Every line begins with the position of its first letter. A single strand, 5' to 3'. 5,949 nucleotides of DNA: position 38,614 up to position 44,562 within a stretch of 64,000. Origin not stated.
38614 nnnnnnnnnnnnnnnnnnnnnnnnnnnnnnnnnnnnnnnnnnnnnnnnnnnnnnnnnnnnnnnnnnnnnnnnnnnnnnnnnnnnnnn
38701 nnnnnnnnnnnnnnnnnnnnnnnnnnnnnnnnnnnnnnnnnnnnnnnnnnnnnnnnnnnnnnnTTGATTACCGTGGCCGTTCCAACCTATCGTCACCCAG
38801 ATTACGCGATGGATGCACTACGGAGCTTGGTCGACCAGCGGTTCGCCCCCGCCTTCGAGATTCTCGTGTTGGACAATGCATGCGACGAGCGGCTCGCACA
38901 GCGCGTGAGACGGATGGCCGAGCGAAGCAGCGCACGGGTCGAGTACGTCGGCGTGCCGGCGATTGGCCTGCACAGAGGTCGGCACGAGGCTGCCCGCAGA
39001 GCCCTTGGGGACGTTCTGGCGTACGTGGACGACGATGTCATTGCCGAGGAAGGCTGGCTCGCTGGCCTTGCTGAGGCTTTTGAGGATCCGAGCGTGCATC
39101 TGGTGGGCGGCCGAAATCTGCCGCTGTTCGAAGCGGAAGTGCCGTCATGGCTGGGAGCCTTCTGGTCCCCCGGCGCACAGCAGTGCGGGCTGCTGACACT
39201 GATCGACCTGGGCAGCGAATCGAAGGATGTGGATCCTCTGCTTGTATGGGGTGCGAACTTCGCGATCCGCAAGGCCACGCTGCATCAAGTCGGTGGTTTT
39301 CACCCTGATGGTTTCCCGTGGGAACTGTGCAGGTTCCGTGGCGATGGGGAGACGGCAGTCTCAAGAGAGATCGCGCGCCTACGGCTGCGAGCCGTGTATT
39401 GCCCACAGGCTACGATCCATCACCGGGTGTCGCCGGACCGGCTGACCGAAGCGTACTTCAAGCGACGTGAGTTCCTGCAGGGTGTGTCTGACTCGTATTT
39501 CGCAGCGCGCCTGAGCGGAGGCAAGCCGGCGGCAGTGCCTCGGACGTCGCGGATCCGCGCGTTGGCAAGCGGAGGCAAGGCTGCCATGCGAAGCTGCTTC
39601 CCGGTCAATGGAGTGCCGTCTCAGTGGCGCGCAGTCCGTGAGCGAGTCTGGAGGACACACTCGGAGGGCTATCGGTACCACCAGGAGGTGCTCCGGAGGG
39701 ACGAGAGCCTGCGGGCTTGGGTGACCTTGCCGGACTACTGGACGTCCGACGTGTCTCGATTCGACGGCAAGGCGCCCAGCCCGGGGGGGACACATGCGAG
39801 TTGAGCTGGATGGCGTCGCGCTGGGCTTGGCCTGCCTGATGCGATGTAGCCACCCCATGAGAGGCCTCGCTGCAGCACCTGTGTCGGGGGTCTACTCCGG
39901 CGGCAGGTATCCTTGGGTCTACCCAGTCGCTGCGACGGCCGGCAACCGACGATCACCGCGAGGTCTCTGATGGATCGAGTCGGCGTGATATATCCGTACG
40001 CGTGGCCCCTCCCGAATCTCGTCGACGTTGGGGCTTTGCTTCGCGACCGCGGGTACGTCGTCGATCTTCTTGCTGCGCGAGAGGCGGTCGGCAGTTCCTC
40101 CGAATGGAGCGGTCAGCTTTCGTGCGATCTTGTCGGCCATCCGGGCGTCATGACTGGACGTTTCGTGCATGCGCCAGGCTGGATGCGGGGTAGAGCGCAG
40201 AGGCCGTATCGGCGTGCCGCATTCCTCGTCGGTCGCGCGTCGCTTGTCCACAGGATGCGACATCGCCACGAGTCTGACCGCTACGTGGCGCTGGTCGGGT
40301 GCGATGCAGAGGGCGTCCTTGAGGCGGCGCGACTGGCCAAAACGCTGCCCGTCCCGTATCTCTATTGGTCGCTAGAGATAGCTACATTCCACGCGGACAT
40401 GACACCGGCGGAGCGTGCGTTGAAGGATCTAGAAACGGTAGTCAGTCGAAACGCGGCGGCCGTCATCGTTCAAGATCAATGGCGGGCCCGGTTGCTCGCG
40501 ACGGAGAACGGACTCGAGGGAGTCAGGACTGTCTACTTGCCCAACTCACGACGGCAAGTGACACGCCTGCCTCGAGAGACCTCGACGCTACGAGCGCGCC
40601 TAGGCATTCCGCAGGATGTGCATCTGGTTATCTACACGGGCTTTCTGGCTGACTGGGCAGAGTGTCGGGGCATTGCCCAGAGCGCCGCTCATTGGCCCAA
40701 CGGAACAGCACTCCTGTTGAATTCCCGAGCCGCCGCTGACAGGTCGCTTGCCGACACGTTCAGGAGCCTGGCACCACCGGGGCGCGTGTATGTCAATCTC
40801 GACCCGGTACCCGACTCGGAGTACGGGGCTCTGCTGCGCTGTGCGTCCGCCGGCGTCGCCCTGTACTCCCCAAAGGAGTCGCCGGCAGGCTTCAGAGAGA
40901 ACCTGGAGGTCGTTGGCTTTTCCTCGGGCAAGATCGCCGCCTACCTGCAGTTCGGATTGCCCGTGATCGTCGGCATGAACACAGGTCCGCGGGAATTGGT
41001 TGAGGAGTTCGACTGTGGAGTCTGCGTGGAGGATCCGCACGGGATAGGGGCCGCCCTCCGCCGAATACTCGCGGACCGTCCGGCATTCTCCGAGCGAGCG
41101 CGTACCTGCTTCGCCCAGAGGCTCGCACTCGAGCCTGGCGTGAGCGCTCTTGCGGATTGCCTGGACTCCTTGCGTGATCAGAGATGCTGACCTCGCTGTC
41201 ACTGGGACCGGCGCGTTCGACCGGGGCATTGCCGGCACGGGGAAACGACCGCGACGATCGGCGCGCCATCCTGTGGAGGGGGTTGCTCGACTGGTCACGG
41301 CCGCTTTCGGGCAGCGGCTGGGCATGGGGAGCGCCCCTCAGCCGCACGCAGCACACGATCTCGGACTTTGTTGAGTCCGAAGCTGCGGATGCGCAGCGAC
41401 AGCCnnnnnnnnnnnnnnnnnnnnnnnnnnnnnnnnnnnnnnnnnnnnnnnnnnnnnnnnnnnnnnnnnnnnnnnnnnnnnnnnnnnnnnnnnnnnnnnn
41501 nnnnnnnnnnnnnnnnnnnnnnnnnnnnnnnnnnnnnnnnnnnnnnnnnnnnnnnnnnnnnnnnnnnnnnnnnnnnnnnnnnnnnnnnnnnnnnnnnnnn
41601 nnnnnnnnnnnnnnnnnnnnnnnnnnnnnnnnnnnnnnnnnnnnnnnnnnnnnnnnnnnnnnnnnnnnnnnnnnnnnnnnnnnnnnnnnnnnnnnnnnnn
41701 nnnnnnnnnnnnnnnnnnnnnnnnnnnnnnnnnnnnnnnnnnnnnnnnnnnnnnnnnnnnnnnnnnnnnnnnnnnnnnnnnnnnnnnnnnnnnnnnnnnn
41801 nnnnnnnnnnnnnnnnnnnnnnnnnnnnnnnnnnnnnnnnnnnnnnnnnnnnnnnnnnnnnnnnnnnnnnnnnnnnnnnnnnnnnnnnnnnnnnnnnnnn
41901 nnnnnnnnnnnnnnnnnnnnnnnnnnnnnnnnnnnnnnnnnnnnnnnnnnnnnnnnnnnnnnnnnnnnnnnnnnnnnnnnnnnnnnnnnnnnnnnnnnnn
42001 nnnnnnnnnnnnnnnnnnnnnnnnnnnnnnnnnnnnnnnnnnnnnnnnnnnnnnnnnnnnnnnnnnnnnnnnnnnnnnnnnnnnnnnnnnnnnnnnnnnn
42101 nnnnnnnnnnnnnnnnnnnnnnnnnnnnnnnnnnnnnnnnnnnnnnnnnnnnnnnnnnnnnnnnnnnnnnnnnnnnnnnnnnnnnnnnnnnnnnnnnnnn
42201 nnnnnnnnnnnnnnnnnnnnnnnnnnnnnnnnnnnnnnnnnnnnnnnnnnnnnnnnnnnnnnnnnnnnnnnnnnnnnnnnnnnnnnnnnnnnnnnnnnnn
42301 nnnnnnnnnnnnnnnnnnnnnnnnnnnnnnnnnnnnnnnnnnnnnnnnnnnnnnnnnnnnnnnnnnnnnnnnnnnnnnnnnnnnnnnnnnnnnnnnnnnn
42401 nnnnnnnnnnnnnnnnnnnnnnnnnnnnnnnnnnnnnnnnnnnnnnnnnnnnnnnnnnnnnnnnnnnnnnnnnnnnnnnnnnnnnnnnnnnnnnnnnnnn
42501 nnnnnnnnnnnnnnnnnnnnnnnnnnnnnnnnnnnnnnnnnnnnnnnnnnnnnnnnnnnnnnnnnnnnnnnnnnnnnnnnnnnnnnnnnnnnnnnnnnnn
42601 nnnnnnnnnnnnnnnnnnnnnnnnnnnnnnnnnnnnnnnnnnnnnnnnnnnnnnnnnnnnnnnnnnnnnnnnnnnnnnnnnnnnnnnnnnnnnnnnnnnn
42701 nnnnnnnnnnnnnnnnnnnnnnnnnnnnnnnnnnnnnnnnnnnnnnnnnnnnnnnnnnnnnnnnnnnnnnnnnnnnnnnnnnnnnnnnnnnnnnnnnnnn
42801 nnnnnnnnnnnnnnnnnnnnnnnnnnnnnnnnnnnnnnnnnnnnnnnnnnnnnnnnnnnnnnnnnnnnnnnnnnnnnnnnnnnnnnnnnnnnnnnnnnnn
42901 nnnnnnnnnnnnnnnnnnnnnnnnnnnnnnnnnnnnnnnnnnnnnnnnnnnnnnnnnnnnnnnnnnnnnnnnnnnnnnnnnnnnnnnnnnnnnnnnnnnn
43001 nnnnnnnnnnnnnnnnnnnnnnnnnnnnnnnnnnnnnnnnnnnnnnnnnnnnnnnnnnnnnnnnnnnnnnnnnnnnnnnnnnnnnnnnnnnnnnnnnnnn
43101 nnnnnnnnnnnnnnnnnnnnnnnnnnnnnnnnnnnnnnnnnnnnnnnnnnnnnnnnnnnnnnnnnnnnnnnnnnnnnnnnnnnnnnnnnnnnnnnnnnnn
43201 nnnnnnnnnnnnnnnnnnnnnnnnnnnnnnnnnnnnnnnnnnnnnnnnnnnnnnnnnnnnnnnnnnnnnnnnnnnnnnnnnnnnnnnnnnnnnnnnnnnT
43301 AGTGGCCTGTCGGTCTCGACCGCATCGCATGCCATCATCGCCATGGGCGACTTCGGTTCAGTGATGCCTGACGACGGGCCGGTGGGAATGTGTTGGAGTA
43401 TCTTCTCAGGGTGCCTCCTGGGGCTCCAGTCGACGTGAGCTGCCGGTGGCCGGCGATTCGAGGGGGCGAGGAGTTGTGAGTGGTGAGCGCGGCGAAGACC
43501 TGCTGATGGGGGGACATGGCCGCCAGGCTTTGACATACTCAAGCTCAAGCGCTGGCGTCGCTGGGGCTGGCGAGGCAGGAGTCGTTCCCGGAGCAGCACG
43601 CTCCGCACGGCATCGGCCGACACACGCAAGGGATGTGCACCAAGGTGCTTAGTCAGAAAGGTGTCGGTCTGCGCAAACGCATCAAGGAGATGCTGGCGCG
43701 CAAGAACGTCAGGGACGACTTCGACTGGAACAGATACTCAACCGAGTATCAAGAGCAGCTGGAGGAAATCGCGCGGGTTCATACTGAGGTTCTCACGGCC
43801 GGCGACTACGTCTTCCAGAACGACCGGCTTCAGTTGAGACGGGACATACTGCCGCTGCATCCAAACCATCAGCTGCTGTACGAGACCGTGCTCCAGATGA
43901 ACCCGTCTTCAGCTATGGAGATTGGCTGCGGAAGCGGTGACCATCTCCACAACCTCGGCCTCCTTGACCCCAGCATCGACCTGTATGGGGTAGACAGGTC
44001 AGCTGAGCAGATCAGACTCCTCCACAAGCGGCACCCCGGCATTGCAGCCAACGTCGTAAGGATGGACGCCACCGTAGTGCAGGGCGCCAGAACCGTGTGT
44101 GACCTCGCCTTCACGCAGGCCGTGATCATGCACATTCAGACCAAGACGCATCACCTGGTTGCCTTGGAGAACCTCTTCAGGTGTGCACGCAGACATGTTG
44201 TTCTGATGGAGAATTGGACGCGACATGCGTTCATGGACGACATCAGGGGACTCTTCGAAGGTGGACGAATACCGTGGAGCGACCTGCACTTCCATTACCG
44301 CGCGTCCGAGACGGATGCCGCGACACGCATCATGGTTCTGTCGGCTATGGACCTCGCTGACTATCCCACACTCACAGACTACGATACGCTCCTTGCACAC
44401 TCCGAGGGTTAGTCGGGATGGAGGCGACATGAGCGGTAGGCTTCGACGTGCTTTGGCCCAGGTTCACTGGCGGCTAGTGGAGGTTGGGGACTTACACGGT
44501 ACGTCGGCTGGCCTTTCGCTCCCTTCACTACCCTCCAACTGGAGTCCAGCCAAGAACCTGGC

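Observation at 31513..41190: Tandem, diverged duplication of a three-gene module (Wzy_C membrane protein, GT2, GT1-like). Wzy_C proteins coexist with an ABC-transporter pathway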

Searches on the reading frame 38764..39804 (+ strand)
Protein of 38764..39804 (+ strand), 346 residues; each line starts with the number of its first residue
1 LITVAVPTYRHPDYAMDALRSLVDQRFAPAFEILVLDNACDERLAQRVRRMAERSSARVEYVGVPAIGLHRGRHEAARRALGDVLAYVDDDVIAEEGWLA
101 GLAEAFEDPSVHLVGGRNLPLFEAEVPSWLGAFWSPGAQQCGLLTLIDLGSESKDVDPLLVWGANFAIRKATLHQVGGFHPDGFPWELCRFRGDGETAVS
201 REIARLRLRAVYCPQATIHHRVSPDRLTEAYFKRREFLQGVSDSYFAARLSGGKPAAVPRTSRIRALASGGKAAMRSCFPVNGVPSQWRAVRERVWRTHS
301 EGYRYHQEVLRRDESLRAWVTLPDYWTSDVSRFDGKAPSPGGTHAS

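Call 4: search_protein_families(library=pfam, proteins=[window:38764-39804:+], max_evalue=0.01)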
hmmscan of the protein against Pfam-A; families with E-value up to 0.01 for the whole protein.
window:38764-39804:+ (346 aa): 4 families
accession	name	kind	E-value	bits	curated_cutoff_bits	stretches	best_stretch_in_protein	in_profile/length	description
PF00535.33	Glycos_transf_2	-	2.4e-15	57.3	23.3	1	3-118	1-115/168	Glycosyl transferase family 2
PF13641.12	Glyco_tranf_2_3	-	2.9e-11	44.3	27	1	2-234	3-223/230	Glycosyltransferase like family 2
PF13632.12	Glyco_trans_2_3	-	2.1e-05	24.9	27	1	87-260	4-153/198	Glycosyl transferase family group 2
PF13506.12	Glyco_transf_21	-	0.0014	18.6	21.7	1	76-180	25-121/174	Glycosyl transferase family 21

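Call 18: search_protein_families(library=ncbifam, proteins=[window:38764-39804:+], max_evalue=0.01)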
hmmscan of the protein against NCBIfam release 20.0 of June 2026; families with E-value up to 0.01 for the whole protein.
window:38764-39804:+ (346 aa): 10 families
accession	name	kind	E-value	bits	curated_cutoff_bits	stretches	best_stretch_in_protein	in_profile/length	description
NF041394.1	GtaseAglG_Halo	equivalog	1.9e-19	70.1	440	1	4-244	5-239/304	glucosyl-dolichyl phosphate glucuronosyltransferase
TIGR03965.1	mycofact_glyco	equivalog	1.8e-17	63.4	280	1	2-278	76-336/467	mycofactocin biosynthesis glycosyltransferase MftF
NF038302.1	EPS_HpsE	equivalog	1.7e-13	50.3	300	1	2-128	3-134/307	hormogonium polysaccharide biosynthesis glycosyltransferase HpsE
NF038299.1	EPS_HpsN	equivalog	1.3e-12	47.4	425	1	2-119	3-120/317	hormogonium polysaccharide biosynthesis glycosyltransferase HpsN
NF041875.1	EPS_EpsD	equivalog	1.4e-11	44.4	370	1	3-249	2-233/325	exopolysaccharide biosynthesis glycosyltransferase EpsD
TIGR04242.1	nodulat_NodC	equivalog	8.1e-07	28.3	550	1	3-116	51-166/395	chitooligosaccharide synthase NodC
NF050050.1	ProtGlycPglI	equivalog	0.00017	21.1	500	1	2-113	4-115/306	GalNAc(5)-diNAcBac-PP-undecaprenol beta-1,3-glucosyltransferase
TIGR03472.1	HpnI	equivalog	0.00042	19.3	310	1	13-180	54-219/373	bacteriohopanetetrol glucosamine biosynthesis glycosyltransferase HpnI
TIGR03937.1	PgaC_IcaA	equivalog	0.0011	18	422.3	1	1-111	46-156/407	poly-beta-1,6-N-acetyl-D-glucosamine synthase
TIGR04440.1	glyco_TIGR04440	domain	0.0053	16.5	70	1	2-103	2-103/215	TIGR00180 family glycosyltransferase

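Call 76: search_solved_structures(query=A6, max_evalue=0.001)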
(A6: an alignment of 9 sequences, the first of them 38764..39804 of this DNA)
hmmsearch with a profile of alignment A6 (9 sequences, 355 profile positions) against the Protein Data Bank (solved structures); distinct sequences matched with E-value up to 0.001: 50.
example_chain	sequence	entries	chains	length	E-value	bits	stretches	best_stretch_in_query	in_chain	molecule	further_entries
2z87_A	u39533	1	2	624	4.5e-24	88.4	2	8-124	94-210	Chondroitin synthase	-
2z86_A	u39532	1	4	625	4.5e-24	88.4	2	8-124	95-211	Chondroitin synthase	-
5tze_C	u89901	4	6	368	3.3e-18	69.1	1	6-120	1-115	Glycosyl transferase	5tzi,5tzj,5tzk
5tz8_A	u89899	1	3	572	7.3e-18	68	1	6-119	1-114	Glycosyl transferase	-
9jma_A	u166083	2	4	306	5.4e-16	61.8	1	6-122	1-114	GalNAc(5)-diNAcBac-PP-undecaprenol beta-1,3-glucosyltransferase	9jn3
6yv7_B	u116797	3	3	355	1.5e-15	60.3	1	6-127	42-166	Glycosyl transferase, family 2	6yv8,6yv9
6yv7_A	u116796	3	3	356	1.5e-15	60.3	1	6-127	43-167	Glycosyl transferase, family 2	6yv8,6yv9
5hea_A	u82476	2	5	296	3.9e-15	59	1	7-145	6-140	Putative glycosyltransferase (GalT1)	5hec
5mlz_A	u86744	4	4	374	2.3e-13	53.2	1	4-122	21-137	Dolichol monophosphate mannose synthase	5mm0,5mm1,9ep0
8bz8_A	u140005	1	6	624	1.8e-12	50.2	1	3-124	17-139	Glycosyltransferase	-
8bz4_A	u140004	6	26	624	1.8e-12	50.2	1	3-124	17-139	Glycosyltransferase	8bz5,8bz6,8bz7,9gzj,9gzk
6p61_A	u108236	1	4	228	2.5e-12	49.7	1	3-123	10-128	Glycosyltransferase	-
9omj_A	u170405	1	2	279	1.5e-11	47.2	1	4-126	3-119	Glycosyltransferase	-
6h1j_A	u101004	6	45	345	2.1e-11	46.7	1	6-124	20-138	Probable ss-1,3-N-acetylglucosaminyltransferase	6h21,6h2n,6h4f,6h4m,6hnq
9omh_A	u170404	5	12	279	2.2e-11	46.6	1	5-126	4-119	Glycosyltransferase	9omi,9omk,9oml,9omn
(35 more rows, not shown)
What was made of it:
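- On GT2 (GT-A fold) glycosyltransferase, for B1/B2: PDB profile hits to GT2 enzymes reach E 4.5e-24 (call 76).
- The B profile matches glycan-extending GT2 enzymes (chondroitin synthase at 4.5e-24, PglI at 5e-16) better than DPMS or ArnC (call 76).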

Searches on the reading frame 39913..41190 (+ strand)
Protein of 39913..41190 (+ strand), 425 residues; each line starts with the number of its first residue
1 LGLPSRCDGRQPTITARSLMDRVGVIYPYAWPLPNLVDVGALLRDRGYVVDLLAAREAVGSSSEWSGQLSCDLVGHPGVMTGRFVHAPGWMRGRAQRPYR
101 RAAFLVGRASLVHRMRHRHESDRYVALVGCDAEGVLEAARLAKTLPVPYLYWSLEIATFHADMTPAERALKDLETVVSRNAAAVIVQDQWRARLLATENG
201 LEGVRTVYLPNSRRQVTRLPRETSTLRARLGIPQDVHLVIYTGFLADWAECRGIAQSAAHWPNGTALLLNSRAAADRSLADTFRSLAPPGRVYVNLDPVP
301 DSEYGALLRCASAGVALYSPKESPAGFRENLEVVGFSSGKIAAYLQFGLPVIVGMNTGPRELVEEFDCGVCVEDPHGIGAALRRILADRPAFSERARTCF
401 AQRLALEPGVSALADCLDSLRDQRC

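Call 4: search_protein_families(library=pfam, proteins=[window:39913-41190:+], max_evalue=0.01)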
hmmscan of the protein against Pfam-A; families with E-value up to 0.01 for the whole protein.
window:39913-41190:+ (425 aa): 2 families
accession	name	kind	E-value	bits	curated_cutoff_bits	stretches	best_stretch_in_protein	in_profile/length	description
PF00534.26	Glycos_transf_1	-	0.0022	18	26.4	1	345-391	113-160/172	Glycosyl transferases group 1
PF13692.12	Glyco_trans_1_4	-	0.0027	18.4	27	1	338-388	90-142/142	Glycosyl transferases group 1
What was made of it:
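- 39970..41190 (+): C2, a GT-B-fold glycosyltransferase (the ORF can also start at TTG 39913). Pfam GT1 families reach only 18 bits (call 4).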

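Call 18: search_protein_families(library=ncbifam, proteins=[window:39913-41190:+], max_evalue=0.01)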
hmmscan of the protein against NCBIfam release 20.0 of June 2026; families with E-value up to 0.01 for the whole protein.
window:39913-41190:+ (425 aa): 0 families

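Call 75: search_solved_structures(query=A5, max_evalue=1)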
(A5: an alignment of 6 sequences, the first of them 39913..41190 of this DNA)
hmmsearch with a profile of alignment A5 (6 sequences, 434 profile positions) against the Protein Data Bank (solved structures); distinct sequences matched with E-value up to 1: 20.
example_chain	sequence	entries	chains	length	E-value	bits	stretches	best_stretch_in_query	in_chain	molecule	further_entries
6kih_A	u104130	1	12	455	3e-06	29.4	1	234-398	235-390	Tll1590 protein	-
3qkw_A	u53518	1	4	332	2.8e-05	26.2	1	345-400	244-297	Nucleotide sugar synthetase-like protein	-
3rhz_A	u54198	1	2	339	2.9e-05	26.2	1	345-400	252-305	Nucleotide sugar synthetase-like protein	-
4w6q_A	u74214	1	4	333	0.00069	21.7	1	348-396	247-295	glucosyltransferase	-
6tvp_A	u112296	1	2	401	0.0013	20.8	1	190-352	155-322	Alpha-maltose-1-phosphate synthase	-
2f9f_A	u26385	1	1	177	0.0052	18.8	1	355-406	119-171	first mannosyl transferase (wbaZ-1)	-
9hu9_A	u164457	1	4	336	0.019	16.9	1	334-392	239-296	Glucosyltransferase 3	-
9htx_A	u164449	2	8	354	0.021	16.8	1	334-392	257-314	Glucosyltransferase 3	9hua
4xyw_A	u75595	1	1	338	0.024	16.6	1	357-408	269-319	O-antigen biosynthesis glycosyltransferase WbnH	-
5d00_A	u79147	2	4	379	0.029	16.3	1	355-429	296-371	N-acetyl-alpha-D-glucosaminyl L-malate synthase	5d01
3c4q_A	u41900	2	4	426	0.11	14.4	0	168-322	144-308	Predicted glycosyltransferases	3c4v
3c48_A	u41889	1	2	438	0.12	14.3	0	168-322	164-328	Predicted glycosyltransferases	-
5zer_A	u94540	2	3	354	0.24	13.3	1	354-394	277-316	UDP-glucose:tetrahydrobiopterin glucosyltransferase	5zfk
5ze7_B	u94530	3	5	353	0.24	13.3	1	354-394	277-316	UDP-glucose:tetrahydrobiopterin glucosyltransferase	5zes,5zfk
2r60_A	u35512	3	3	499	0.76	11.6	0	355-426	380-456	Glycosyl transferase, group 1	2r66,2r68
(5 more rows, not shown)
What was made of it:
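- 39970..41190 (+): A C-family profile hits GT-B enzymes in the PDB: 6KIH at E 3e-6, Gtf3-like 3QKW at 3e-5 (call 75).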

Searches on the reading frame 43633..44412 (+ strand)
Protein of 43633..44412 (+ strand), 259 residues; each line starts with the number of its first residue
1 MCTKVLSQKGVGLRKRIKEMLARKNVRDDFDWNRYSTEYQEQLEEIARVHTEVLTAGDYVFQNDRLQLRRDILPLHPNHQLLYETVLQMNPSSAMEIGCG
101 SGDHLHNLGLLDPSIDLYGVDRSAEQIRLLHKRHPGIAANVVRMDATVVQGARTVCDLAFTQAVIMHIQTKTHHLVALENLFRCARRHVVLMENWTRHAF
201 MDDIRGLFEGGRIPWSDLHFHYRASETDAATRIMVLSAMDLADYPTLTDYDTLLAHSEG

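Call 6: search_protein_families(library=pfam, proteins=[window:43633-44412:+], max_evalue=0.01)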
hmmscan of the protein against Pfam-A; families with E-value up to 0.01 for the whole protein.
window:43633-44412:+ (259 aa): 7 families
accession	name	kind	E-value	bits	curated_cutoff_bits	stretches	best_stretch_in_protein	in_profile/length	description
PF13649.12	Methyltransf_25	-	1.1e-07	32.9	27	1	95-185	2-93/97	Methyltransferase domain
PF08241.18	Methyltransf_11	-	8.6e-07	30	21.2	1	96-187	2-89/95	Methyltransferase domain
PF08242.18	Methyltransf_12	-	5.2e-06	27.5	30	1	95-184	1-91/98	Methyltransferase domain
PF13847.12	Methyltransf_31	-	1.7e-05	25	27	1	94-182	7-101/145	Methyltransferase domain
PF07021.18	MetW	-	0.00019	21.6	21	1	90-218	13-132/193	Methionine biosynthesis protein MetW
PF13489.12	Methyltransf_23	-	0.00073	19.7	27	1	90-198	22-122/164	Methyltransferase domain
PF02390.23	Methyltransf_4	-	0.0013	18.7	24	1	94-132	5-43/173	Putative methyltransferase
